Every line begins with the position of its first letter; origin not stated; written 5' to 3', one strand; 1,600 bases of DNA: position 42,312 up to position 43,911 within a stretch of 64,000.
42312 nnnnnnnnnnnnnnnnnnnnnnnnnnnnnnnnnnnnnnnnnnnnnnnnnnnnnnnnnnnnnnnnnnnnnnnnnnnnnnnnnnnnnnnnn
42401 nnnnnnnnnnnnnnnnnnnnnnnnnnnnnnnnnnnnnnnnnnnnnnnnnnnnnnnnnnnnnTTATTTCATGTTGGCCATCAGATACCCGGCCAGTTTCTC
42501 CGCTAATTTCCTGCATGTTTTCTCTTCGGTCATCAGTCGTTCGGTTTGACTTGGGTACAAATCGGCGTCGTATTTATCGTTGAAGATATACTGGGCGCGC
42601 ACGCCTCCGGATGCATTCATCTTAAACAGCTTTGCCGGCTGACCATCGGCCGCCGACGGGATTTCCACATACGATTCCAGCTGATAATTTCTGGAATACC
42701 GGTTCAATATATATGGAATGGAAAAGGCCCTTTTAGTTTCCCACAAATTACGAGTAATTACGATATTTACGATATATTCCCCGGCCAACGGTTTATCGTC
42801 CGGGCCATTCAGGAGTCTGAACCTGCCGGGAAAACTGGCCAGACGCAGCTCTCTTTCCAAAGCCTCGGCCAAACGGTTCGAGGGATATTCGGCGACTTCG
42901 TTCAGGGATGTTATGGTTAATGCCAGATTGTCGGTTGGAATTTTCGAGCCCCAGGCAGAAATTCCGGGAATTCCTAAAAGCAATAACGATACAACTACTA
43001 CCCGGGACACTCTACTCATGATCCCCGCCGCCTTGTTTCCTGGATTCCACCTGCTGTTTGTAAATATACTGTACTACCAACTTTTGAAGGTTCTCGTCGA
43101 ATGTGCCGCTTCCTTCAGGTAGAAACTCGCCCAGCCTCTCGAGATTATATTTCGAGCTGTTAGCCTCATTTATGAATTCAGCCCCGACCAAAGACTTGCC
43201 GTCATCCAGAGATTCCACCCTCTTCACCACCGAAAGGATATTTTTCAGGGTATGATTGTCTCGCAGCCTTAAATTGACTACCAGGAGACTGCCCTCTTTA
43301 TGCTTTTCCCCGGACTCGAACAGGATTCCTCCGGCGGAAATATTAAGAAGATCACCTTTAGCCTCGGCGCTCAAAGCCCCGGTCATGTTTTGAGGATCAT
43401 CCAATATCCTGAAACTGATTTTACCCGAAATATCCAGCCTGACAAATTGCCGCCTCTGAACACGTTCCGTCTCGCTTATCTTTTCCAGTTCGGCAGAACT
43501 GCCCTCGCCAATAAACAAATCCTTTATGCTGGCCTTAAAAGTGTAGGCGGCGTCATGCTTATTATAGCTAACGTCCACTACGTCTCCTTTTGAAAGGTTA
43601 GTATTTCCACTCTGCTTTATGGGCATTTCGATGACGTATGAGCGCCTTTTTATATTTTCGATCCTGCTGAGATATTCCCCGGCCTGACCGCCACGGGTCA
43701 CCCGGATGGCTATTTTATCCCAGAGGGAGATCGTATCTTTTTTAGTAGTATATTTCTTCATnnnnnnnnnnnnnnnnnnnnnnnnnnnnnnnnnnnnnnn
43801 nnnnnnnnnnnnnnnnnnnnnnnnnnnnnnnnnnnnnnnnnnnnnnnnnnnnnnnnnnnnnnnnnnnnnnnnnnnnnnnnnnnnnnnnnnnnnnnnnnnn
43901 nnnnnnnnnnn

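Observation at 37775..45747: A non-canonical two-component/c-di-GMP-style module replaces the chemotaxis block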

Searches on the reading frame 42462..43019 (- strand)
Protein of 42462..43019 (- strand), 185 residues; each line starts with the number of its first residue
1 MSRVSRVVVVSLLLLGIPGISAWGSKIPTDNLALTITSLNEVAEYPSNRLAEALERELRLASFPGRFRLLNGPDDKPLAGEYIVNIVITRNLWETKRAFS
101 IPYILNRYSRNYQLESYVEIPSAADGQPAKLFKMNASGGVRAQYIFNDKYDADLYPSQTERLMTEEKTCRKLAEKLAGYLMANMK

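Call 4: search_protein_families(library=pfam, proteins=[window:42462-43019:-], max_evalue=0.1)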
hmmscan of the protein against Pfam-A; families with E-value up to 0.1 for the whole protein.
window:42462-43019:- (185 aa): 0 families

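Call 46: search_protein_families(library=ncbifam, proteins=[window:42462-43019:-], max_evalue=0.01)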
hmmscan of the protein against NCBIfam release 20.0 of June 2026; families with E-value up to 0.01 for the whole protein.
window:42462-43019:- (185 aa): 0 families

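Call 74: find_homologous_proteins(query=window:42462-43019:-, max_evalue=0.001)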
Query window:42462-43019:- (185 aa): 1 proteins with E <= 0.001 among 531 candidates.
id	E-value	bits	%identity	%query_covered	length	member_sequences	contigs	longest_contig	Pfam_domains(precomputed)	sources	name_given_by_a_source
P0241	1.7e-115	401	99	100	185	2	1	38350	-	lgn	-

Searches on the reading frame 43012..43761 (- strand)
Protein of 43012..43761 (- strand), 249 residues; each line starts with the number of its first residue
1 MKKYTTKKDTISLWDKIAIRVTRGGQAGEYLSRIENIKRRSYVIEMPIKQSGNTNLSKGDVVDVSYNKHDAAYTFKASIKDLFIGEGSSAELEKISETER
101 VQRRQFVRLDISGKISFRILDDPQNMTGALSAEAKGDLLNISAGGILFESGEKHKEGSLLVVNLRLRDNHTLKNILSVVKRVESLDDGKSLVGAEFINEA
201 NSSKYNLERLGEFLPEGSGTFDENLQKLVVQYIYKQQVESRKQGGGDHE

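Call 4: search_protein_families(library=pfam, proteins=[window:43012-43761:-], max_evalue=0.1)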
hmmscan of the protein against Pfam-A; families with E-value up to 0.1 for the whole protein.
window:43012-43761:- (249 aa): 2 families
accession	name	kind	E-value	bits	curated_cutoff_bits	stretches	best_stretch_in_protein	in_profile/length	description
PF12945.12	PilZNR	-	5.1e-10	39.8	23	1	15-81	4-71/85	Flagellar protein YcgR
PF07238.19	PilZ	-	1.7e-09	38.4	22.5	1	102-209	1-98/102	PilZ domain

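Call 46: search_protein_families(library=ncbifam, proteins=[window:43012-43761:-], max_evalue=0.01)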
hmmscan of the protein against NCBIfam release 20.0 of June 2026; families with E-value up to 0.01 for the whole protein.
window:43012-43761:- (249 aa): 1 family
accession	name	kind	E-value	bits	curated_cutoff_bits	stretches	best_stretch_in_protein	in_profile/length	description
TIGR02266.1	gmx_TIGR02266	paralog_domain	0.00027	21.1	68.7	1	139-209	22-93/96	TIGR02266 family protein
